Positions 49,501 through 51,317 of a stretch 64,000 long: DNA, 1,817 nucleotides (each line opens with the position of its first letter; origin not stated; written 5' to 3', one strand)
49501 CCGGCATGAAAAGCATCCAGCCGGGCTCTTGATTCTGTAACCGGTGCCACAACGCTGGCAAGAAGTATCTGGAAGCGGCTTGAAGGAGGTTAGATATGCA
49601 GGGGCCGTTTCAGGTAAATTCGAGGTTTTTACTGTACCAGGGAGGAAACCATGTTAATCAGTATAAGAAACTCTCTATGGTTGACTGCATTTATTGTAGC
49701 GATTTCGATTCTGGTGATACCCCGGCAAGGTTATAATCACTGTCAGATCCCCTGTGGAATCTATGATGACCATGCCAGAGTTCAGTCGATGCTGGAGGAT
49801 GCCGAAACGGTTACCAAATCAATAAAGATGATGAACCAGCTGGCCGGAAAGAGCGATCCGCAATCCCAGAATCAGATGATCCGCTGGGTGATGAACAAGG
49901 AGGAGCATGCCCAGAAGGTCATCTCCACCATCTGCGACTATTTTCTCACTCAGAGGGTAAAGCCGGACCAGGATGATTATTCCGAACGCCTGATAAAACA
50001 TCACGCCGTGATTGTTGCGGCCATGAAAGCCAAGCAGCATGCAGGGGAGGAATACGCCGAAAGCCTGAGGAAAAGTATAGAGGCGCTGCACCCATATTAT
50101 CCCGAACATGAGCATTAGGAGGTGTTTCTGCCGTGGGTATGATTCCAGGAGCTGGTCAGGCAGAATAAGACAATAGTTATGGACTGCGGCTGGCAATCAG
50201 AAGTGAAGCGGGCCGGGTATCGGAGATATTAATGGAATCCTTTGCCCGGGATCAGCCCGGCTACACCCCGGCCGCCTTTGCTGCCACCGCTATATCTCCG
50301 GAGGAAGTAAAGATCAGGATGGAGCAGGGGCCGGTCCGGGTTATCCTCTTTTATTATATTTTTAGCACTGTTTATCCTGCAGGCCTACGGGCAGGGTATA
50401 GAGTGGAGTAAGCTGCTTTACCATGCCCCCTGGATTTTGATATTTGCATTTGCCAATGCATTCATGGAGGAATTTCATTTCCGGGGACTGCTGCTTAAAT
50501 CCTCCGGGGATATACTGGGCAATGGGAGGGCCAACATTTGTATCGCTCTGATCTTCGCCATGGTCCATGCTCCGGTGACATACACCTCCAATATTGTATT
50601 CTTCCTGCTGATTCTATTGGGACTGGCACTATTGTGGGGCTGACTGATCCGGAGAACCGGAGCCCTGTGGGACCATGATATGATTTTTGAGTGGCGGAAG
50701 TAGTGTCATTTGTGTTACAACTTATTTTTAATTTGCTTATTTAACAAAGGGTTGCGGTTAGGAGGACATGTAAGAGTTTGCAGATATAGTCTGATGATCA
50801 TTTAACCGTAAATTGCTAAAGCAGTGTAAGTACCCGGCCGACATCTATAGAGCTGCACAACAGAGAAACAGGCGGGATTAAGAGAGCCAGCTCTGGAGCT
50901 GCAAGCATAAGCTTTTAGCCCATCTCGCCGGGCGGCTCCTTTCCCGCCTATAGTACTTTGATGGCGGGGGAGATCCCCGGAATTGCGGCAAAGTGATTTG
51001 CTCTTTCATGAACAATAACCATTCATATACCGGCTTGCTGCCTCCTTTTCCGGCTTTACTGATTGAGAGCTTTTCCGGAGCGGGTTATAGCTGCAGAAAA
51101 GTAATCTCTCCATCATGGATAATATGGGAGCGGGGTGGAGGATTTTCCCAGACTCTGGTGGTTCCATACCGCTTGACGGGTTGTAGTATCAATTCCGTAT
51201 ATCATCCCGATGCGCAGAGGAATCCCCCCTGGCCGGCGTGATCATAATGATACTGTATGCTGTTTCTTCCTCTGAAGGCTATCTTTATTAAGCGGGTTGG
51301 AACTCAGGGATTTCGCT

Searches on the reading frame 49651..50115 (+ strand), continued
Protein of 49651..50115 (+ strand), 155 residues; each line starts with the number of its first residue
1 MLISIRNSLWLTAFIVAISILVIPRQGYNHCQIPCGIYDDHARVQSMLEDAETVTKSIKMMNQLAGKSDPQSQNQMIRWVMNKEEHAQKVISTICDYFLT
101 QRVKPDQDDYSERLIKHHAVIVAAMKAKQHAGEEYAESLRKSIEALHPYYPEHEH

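Call 22: search_protein_families(library=pfam, alignment_id=A3, max_evalue=0.001)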
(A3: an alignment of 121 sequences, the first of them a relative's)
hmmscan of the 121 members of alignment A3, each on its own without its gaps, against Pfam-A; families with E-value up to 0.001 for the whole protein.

A. member 1, L002:1485-2750:+ (422 aa): 2 families
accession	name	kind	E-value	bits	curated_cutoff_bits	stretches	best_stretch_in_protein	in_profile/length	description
PF00924.24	MS_channel_2nd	-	6.5e-15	55.4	20.2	1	186-254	1-67/68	Mechanosensitive ion channel, beta-domain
PF21082.3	MS_channel_3rd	-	6.5e-05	23.7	21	1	338-392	28-81/88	Mechanosensitive ion channel MscS, C-terminal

B. families by the number of members that match (of 121 scanned): 152 families (the first 25 are shown)
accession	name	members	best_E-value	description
PF02253.21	PLA1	3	7.6e-96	Phospholipase A1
PF00266.25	Aminotran_5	3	1.5e-82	Aminotransferase class-V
PF00155.27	Aminotran_1_2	3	2.4e-58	Aminotransferase class I and II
PF01145.31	Band_7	3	8.7e-35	SPFH domain / Band 7 family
PF13649.12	Methyltransf_25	3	2.2e-14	Methyltransferase domain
PF08241.18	Methyltransf_11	3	9.3e-13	Methyltransferase domain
PF08242.18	Methyltransf_12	3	4.4e-12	Methyltransferase domain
PF13847.12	Methyltransf_31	3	1e-09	Methyltransferase domain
PF13489.12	Methyltransf_23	3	6.8e-07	Methyltransferase domain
PF01208.23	URO-D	2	3.3e-67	Uroporphyrinogen decarboxylase (URO-D)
PF03193.22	RsgA_GTPase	2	3e-50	RsgA GTPase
PF00579.31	tRNA-synt_1b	2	1.5e-49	tRNA synthetases class I (W and Y)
PF00005.33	ABC_tran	2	7.5e-38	ABC transporter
PF12654.12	DUF3786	2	8.2e-34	Domain of unknown function (DUF3786)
PF13183.11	Fer4_8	2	2.7e-17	4Fe-4S dicluster domain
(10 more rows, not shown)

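Call 25: list_cluster_members(proteins=[P0001])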
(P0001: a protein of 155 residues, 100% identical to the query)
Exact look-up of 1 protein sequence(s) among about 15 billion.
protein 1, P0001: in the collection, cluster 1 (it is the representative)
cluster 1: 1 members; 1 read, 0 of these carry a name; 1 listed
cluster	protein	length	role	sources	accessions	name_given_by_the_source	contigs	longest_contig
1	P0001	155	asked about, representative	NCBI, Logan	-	-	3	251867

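Call 31: search_protein_families(library=pfam, max_evalue=0.01, proteins=[L040:4699-5217:+])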
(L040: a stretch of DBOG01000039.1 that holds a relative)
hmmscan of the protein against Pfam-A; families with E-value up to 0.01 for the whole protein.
L040:4699-5217:+ (173 aa): 1 family
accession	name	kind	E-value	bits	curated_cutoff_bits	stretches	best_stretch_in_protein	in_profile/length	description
PF06146.17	PsiE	-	5.5e-36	123.9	23.9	1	52-170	2-119/122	Phosphate-starvation-inducible E family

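Call 47: search_solved_structures(query=window:49651-50115:+, max_evalue=0.01, show_alignments=1)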
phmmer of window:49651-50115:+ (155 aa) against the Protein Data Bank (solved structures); distinct sequences matched with E-value up to 0.01: 4.
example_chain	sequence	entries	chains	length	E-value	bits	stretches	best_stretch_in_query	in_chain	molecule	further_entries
1t6i_A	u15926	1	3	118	0.0011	22.5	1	30-100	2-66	Superoxide dismutase [Ni]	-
1t6q_A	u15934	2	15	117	0.0017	21.9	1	30-100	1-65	Superoxide dismutase [Ni]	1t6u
3g50_A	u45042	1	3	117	0.0037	20.8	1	30-100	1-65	Superoxide dismutase [Ni]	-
3g4x_A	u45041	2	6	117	0.0097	19.5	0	30-100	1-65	Superoxide dismutase [Ni]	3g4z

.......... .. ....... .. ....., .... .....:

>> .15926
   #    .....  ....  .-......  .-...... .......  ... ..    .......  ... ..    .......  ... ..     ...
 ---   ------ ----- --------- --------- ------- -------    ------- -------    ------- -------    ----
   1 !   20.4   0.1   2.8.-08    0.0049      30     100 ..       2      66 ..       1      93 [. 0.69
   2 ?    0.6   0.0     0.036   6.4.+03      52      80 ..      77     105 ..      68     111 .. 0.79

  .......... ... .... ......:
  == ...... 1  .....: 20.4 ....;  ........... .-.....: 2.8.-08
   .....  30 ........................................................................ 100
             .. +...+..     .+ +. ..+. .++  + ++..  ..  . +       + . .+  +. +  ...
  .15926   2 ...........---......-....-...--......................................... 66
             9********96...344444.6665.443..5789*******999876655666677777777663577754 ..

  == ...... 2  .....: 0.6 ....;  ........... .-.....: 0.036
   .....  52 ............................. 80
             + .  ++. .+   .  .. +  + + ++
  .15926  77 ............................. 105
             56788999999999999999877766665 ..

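Call 68: predict_structure(alignment_id=A1)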
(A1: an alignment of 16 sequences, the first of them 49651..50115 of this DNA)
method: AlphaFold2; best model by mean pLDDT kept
length: 155 residues; sequences in the alignment: 16
mean_pLDDT: 86.3   pTM: 0.69
mean pLDDT of the five models: 86.3, 85.9, 85.1, 83.0, 69.5
residues with pLDDT >= 90: 105; 70-90: 27; 50-70: 15; < 50: 8
segments of 3 or more residues with pLDDT < 50: 29-34
pLDDT, mean of each block of 10 residues (from residue 1): 70 79 55 58 94 95 92 93 96 93 93 97 96 95 95 77
secondary structure, 60 per line:
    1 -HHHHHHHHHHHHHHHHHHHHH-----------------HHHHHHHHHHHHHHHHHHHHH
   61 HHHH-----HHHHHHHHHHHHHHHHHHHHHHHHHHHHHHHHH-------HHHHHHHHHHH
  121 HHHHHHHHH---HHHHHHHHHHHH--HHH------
elements in order: H2-22 H40-64 H70-102 H110-129 H133-144

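Call 71: fold_search(model_id=the predicted structure, library=pdb)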
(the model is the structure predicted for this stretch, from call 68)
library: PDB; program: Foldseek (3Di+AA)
matches with E <= 10: 775; with E <= 0.001: 0
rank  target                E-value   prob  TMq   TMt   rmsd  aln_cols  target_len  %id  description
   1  3g50_C                1.7e-02  1.00  0.55  0.71   3.9       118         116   23  Crystal Structure of NiSOD D3A mutant at 1.9 A (released 2009-04-28)
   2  3g50_A                2.0e-02  1.00  0.56  0.72   3.8       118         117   22  Crystal Structure of NiSOD D3A mutant at 1.9 A (released 2009-04-28)
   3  1t6u_D                2.4e-02  1.00  0.55  0.71   3.9       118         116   23  Nickel Superoxide Dismutase (NiSOD) Native 1.30 A Structure (released 2004-07-13)
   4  3g4x_C                3.3e-02  1.00  0.55  0.71   3.9       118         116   22  Crystal Structure of NiSOD Y9F mutant (released 2009-04-28)
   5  3g50_B                3.6e-02  1.00  0.55  0.73   3.1       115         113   22  Crystal Structure of NiSOD D3A mutant at 1.9 A (released 2009-04-28)
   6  1t6u_A                3.6e-02  1.00  0.56  0.72   3.8       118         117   22  Nickel Superoxide Dismutase (NiSOD) Native 1.30 A Structure (released 2004-07-13)
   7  3g4x_A                3.6e-02  1.00  0.55  0.71   3.9       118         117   22  Crystal Structure of NiSOD Y9F mutant (released 2009-04-28)
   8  1t6i_C                4.3e-02  1.00  0.53  0.73   2.7       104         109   19  Nickel Superoxide Dismutase (NiSOD) Apo Structure (released 2004-07-13)
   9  1t6q_A                4.5e-02  1.00  0.53  0.72   2.8       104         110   19  Nickel Superoxide Dismutase (NiSOD) CN-treated Apo Structure (released 2004-07-13)
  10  1t6u_F                4.5e-02  1.00  0.55  0.72   3.9       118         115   23  Nickel Superoxide Dismutase (NiSOD) Native 1.30 A Structure (released 2004-07-13)
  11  1t6i_B                4.7e-02  1.00  0.53  0.72   2.7       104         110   19  Nickel Superoxide Dismutase (NiSOD) Apo Structure (released 2004-07-13)
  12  1q0d_A                5.0e-02  1.00  0.55  0.71   3.8       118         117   23  Crystal structure of Ni-containing superoxide dismutase with Ni-ligation corresponding to the oxidized state (released 2004-05-18)
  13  1t6q_B                5.2e-02  1.00  0.55  0.73   2.9       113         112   21  Nickel Superoxide Dismutase (NiSOD) CN-treated Apo Structure (released 2004-07-13)
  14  4ncq_B                7.1e-02  1.00  0.54  0.75   2.5       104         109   18  Crystal structure of NiSOD H1A mutant (released 2014-12-24)
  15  1t6i_A                7.1e-02  1.00  0.54  0.73   2.5       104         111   18  Nickel Superoxide Dismutase (NiSOD) Apo Structure (released 2004-07-13)
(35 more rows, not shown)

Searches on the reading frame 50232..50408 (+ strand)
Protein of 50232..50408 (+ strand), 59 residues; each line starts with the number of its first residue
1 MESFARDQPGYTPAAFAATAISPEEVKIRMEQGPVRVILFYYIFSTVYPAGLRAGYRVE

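Call 54: find_encoding_contigs(protein=window:50232-50408:+, flank=2000, max_places=10)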
Protein window:50232-50408:+ (59 aa): 4 contigs read that carry it; 1 place shown.
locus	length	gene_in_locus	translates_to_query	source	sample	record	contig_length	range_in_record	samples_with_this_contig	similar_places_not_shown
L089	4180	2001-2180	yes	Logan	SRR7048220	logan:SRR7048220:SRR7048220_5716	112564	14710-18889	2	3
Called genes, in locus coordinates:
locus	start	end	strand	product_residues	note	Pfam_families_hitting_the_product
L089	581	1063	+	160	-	PF00583:Acetyltransf_1, PF13673:Acetyltransf_10, PF13508:Acetyltransf_7, PF08445:FR47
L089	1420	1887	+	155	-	PF09055:Sod_Ni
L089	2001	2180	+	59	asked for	-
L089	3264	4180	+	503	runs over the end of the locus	PF04972:BON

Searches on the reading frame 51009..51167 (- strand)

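Call 57: search_protein_families(library=pfam, max_evalue=0.1, proteins=[window:51009-51167:-])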
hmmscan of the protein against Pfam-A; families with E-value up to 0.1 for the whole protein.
window:51009-51167:- (53 aa): 2 families
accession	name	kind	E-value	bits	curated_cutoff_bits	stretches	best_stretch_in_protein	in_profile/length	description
PF18450.7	zf_C2H2_6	-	0.014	15.7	39.2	1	25-47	5-27/28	Zinc Finger domain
PF18147.6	Suv3_C_1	-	0.054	13.9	22.5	1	7-25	3-20/43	Suv3 C-terminal domain 1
